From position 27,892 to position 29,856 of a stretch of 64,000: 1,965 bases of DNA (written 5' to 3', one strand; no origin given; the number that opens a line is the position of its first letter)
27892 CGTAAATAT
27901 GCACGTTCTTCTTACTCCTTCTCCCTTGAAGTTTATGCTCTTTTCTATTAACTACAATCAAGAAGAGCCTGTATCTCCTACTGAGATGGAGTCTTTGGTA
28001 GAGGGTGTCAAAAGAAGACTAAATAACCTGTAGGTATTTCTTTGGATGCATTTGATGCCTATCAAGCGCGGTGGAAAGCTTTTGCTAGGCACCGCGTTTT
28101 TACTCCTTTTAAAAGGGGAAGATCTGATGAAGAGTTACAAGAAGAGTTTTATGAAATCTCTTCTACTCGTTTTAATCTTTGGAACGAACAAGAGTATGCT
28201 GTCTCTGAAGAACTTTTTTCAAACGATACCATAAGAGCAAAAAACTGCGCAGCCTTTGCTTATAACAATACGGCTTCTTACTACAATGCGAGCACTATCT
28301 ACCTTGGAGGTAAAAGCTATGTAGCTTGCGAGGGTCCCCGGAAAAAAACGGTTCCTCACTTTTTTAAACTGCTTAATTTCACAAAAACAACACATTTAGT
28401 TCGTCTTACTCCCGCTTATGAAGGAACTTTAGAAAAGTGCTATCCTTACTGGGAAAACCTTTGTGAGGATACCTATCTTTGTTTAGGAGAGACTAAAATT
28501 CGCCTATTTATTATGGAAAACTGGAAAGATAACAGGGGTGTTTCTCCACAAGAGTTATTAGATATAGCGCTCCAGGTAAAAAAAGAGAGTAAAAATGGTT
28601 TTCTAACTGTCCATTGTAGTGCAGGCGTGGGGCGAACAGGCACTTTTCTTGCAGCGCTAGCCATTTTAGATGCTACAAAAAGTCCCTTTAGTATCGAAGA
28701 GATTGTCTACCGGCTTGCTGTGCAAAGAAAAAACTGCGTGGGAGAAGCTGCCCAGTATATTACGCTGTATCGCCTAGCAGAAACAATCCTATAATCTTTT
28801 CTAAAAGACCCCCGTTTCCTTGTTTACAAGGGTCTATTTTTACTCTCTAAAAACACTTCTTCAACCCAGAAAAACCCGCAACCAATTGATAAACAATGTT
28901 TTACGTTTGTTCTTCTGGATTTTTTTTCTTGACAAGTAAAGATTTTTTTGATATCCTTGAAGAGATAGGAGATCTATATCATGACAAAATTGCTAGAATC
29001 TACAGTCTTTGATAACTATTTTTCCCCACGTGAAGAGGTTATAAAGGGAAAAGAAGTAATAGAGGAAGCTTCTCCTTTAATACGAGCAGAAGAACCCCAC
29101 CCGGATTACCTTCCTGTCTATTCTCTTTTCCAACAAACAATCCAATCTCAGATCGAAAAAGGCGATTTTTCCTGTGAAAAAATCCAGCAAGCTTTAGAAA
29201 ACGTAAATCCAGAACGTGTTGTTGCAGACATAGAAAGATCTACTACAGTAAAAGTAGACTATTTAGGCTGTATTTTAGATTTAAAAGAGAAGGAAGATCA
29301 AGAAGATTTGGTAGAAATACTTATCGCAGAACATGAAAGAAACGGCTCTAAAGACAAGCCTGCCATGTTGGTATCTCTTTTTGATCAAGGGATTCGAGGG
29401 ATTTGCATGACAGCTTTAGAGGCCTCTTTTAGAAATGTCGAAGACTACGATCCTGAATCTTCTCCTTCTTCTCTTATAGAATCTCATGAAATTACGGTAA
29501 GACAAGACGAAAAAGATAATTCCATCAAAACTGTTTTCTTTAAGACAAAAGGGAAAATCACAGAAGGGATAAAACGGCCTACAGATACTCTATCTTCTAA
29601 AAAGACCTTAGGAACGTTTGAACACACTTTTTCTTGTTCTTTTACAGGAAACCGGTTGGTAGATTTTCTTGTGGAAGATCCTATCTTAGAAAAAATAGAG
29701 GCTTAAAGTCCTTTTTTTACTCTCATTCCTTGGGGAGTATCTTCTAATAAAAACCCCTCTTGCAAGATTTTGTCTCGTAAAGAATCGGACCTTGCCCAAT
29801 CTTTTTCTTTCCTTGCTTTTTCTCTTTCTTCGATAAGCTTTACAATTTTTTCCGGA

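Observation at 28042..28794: Classical eukaryote-type protein tyrosine phosphatase, co-transcribed with a secreted HIT protein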

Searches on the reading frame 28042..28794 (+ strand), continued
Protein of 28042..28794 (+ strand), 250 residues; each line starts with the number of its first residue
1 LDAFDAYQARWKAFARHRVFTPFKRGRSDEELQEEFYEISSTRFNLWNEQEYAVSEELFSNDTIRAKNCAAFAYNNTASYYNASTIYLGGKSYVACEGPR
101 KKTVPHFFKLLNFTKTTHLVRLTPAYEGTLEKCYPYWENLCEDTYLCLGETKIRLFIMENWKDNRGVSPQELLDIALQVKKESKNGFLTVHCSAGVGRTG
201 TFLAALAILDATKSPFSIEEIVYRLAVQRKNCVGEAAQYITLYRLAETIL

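Call 67: find_encoding_contigs(protein=P0042, flank=5000, max_places=1)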
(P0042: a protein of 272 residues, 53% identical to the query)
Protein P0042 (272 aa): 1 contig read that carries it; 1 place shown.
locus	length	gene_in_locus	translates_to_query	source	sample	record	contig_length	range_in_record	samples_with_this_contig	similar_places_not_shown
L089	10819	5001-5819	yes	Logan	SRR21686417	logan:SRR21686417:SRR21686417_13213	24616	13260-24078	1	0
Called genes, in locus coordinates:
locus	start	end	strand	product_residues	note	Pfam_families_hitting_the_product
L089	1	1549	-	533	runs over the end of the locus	PF01656:CbiA (faint), PF06418:CTP_synth_N, PF00117:GATase, PF07722:Peptidase_C26 (weak)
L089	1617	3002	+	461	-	PF03315:SDH_beta, PF03313:SDH_alpha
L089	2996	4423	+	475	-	PF00365:PFK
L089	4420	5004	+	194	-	PF13847:Methyltransf_31 (weak), PF13649:Methyltransf_25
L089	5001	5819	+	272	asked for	PF00102:Y_phosphatase, PF22784:PTP-SAK (weak), PF22785:Tc-R-P (faint), PF00102:Y_phosphatase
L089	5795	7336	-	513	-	-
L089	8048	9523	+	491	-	-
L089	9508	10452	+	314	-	-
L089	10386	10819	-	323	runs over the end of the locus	?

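Call 68: find_encoding_contigs(protein=P0036, flank=5000, max_places=1)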
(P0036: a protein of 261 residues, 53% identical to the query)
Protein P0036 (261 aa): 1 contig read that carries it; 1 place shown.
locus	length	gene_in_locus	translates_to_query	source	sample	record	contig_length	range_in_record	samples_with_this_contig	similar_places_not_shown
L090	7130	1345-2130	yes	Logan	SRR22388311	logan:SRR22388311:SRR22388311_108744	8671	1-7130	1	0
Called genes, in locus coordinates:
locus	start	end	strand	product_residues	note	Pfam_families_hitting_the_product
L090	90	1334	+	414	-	PF00083:Sugar_tr, PF07690:MFS_1, PF12832:MFS_1_like, PF07690:MFS_1 (weak)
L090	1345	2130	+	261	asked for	PF00102:Y_phosphatase (weak), PF22784:PTP-SAK (weak), PF22785:Tc-R-P (weak), PF00102:Y_phosphatase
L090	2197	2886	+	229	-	PF00535:Glycos_transf_2, PF13641:Glyco_tranf_2_3 (weak)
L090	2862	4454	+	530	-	PF01627:Hpt (weak)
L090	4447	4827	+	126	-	PF00072:Response_reg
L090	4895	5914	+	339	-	PF01602:Adaptin_N (faint), PF02985:HEAT (faint), PF13646:HEAT_2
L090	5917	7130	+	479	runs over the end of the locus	PF00535:Glycos_transf_2, PF13641:Glyco_tranf_2_3, PF13632:Glyco_trans_2_3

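Call 69: find_encoding_contigs(protein=P0017, flank=5000, max_places=1)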
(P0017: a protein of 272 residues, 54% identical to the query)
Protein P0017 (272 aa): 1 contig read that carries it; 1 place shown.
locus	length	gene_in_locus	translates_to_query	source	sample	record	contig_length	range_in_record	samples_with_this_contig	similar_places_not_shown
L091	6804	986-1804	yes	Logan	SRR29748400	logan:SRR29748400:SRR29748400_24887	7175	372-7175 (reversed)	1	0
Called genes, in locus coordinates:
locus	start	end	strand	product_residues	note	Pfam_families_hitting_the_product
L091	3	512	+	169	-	?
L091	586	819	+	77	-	-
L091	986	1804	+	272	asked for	PF00102:Y_phosphatase, PF22785:Tc-R-P (weak), PF22784:PTP-SAK (weak), PF00102:Y_phosphatase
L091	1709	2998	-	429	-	PF01230:HIT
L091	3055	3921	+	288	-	PF01697:Glyco_transf_92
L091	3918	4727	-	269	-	PF00293:NUDIX (weak)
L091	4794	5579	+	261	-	PF01427:Peptidase_M15, PF02557:VanY (weak)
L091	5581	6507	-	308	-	PF08240:ADH_N, PF00107:ADH_zinc_N, PF13602:ADH_zinc_N_2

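Call 77: search_solved_structures(query=A2, max_evalue=1e-10, show_alignments=0)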
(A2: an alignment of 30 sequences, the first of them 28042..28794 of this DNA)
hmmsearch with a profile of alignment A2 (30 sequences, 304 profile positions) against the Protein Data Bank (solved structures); distinct sequences matched with E-value up to 1e-10: 259 (the best 60 are shown).
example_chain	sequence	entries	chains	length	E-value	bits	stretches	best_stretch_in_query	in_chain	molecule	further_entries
6uzt_A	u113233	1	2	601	5.8e-57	196.1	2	62-300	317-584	Receptor-type tyrosine-protein phosphatase alpha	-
2jjd_A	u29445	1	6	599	9.1e-57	195.4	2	69-299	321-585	RECEPTOR-TYPE TYROSINE-PROTEIN PHOSPHATASE EPSILON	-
1lar_A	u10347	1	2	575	3.5e-51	177.1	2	116-299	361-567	PROTEIN (LAR)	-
6kr4_A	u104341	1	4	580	3.7e-51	177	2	116-299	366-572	Receptor-type tyrosine-protein phosphatase F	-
1ygr_A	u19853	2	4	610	4.5e-49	170.1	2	93-298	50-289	CD45 Protein Tyrosine Phosphatase | Leukocyte common antigen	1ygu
4bpc_A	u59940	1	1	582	2.3e-48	167.8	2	115-299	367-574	RECEPTOR-TYPE TYROSINE-PROTEIN PHOSPHATASE S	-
2fh7_A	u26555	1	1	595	1.1e-47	165.6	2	115-299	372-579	Receptor-type tyrosine-protein phosphatase S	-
3sr9_A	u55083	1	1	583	5.6e-46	160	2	115-299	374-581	Receptor-type tyrosine-protein phosphatase S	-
6j6u_A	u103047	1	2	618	2.7e-31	111.8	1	197-302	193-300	Receptor-type tyrosine-protein phosphatase zeta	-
6d4f_A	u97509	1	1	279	1.3e-29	106.3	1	191-299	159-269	Receptor-type tyrosine-protein phosphatase epsilon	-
1yfo_A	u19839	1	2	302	3.7e-29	104.7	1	116-299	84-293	RECEPTOR PROTEIN TYROSINE PHOSPHATASE ALPHA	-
6d3f_A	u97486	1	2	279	4.7e-29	104.4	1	191-299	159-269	Receptor-type tyrosine-protein phosphatase epsilon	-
2ahs_A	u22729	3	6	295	6.6e-29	103.9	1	65-294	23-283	Receptor-type tyrosine-protein phosphatase beta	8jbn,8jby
2h02_A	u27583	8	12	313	6.8e-29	103.9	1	65-294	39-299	Protein tyrosine phosphatase, receptor type, B, | Receptor-type tyrosine-protein phosphatase beta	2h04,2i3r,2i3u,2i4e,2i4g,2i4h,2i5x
3i36_A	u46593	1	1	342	1.4e-28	102.8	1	85-293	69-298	Vascular protein tyrosine phosphatase 1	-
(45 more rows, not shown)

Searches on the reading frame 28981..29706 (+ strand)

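Call 3: search_protein_families(library=pfam, proteins=[window:28981-29706:+], max_evalue=1)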
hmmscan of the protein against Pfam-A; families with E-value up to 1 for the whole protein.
window:28981-29706:+ (241 aa): 1 family
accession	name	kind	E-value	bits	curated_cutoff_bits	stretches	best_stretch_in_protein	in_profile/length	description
PF17787.7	PH_14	-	0.13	12.5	22.7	1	86-124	24-62/131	PH domain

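Call 4: search_protein_families(library=ncbifam, proteins=[window:28981-29706:+], max_evalue=1)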
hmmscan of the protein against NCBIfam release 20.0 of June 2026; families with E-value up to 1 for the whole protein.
window:28981-29706:+ (241 aa): 0 families
